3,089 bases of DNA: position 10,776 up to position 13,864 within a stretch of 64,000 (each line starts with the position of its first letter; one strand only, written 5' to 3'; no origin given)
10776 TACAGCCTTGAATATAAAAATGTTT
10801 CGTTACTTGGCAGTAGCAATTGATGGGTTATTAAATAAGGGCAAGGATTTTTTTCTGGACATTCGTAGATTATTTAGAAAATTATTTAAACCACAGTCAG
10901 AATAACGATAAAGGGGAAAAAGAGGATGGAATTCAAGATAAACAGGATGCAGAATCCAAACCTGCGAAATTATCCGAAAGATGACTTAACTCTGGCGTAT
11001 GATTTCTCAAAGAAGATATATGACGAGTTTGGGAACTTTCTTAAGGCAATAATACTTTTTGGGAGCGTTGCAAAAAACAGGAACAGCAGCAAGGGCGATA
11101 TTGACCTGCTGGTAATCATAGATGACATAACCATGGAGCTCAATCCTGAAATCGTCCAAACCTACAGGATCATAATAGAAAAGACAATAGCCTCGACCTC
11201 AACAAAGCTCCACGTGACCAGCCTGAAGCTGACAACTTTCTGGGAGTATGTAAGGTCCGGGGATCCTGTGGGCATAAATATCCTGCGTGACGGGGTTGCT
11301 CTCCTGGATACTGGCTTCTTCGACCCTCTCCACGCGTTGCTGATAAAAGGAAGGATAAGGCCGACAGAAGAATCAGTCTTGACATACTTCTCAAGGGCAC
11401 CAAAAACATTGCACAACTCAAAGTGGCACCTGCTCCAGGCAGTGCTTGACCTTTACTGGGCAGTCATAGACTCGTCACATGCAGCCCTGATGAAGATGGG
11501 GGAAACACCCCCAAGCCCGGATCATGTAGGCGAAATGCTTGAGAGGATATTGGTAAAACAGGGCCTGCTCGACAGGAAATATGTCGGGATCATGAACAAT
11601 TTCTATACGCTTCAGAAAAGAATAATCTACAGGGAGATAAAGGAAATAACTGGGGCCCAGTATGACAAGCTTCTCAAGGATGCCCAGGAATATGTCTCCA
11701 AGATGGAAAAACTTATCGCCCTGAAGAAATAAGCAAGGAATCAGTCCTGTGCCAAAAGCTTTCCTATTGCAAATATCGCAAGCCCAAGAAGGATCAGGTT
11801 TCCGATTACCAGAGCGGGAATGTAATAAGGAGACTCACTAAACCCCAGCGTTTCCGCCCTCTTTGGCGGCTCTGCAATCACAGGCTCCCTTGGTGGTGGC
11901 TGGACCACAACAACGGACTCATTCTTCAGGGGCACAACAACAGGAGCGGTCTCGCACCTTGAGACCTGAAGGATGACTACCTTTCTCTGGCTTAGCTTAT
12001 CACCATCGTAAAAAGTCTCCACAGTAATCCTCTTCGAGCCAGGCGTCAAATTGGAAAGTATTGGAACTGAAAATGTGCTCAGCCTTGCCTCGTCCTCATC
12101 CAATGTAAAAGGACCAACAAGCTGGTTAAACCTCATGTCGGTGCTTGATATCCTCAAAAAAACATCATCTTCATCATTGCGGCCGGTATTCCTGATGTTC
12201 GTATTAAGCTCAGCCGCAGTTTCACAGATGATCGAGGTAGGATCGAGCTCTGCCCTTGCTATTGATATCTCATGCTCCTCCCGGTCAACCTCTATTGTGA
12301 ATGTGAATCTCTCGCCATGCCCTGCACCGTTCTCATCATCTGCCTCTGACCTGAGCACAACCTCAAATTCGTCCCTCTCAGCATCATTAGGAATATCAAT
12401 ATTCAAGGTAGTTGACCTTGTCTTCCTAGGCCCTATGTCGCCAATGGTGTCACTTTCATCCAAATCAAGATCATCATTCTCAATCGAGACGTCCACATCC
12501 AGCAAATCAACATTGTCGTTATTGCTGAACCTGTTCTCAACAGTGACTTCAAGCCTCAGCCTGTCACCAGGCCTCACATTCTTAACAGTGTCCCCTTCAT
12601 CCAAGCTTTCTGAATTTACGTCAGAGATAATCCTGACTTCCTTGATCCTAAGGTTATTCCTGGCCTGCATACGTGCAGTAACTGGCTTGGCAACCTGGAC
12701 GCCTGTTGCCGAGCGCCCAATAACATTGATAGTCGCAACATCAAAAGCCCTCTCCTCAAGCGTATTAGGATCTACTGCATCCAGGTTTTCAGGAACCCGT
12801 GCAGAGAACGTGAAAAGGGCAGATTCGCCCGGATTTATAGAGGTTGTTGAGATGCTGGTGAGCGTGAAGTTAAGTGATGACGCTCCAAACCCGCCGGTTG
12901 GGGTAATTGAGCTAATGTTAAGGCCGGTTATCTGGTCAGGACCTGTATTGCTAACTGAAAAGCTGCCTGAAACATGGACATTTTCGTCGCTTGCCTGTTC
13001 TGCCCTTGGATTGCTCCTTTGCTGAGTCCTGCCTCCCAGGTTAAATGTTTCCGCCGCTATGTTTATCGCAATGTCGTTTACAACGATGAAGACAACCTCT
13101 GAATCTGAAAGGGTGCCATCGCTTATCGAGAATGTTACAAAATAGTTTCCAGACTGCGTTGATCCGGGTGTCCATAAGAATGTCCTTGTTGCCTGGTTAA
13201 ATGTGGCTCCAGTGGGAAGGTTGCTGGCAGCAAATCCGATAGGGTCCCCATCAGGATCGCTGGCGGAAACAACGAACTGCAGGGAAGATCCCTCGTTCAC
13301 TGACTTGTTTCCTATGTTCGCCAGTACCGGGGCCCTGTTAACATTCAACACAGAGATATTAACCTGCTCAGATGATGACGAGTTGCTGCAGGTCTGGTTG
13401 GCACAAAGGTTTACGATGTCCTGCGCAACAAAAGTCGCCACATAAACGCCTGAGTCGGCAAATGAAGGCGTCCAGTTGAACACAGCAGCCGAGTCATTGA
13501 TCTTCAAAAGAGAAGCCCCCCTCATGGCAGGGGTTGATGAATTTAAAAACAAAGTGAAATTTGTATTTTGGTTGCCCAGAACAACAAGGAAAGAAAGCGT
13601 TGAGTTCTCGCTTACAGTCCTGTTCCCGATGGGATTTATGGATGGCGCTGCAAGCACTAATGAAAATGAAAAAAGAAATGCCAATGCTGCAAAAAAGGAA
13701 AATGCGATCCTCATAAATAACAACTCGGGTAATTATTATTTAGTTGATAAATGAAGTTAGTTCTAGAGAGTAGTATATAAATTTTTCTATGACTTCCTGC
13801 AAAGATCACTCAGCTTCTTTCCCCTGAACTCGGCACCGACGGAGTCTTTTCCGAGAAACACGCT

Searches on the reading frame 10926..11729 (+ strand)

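Call 21: search_protein_families(library=pfam, proteins=[window:10926-11729:+], max_evalue=0.001)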
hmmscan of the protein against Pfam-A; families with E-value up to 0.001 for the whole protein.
window:10926-11729:+ (268 aa): 2 families
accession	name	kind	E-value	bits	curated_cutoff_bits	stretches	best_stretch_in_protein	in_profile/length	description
PF18765.7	Polbeta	-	5.7e-06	26.8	26.9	1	39-74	13-43/93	Polymerase beta, Nucleotidyltransferase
PF01909.29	NTP_transf_2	-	1e-05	26.3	21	1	37-73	13-47/93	Nucleotidyltransferase domain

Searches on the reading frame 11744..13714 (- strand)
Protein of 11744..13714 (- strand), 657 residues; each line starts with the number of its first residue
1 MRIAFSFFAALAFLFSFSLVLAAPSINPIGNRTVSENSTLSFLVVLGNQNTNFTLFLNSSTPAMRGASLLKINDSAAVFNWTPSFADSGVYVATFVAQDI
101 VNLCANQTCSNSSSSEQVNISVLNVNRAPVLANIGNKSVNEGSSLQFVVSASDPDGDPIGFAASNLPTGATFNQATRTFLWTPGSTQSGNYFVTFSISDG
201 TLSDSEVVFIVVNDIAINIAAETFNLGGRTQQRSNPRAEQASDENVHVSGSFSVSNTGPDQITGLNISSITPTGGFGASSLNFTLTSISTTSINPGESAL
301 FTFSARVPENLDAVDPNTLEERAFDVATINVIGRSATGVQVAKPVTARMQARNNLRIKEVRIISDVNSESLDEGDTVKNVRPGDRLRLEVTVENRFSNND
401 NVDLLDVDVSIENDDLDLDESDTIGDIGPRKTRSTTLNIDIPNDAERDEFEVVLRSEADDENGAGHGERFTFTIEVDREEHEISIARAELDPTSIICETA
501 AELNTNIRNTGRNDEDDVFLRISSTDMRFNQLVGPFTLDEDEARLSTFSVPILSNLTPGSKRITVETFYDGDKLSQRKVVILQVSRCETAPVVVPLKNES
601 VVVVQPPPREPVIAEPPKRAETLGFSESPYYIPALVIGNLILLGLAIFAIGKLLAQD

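Call 21: search_protein_families(library=pfam, proteins=[window:11744-13714:-], max_evalue=0.001)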
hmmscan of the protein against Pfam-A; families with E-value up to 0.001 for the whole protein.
window:11744-13714:- (657 aa): 5 families
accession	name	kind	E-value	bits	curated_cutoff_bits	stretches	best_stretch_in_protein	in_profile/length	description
PF05345.18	He_PIG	-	7.8e-13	49.1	24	1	128-212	1-95/96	Putative Ig domain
PF17963.7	Big_9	-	3.3e-09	37.9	23.6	1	126-208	1-86/89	Bacterial Ig domain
PF17803.7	Cadherin_4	-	8.7e-06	26.6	25.1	1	117-172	2-61/71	Bacterial cadherin-like domain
PF10633.15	NPCBM_assoc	-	0.00015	22.3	24.4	0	420-447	39-66/78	NPCBM-associated, NEW3 domain of alpha-galactosidase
PF17892.7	Cadherin_5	-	0.0009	19.5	26.5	0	125-204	1-89/98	Cadherin-like domain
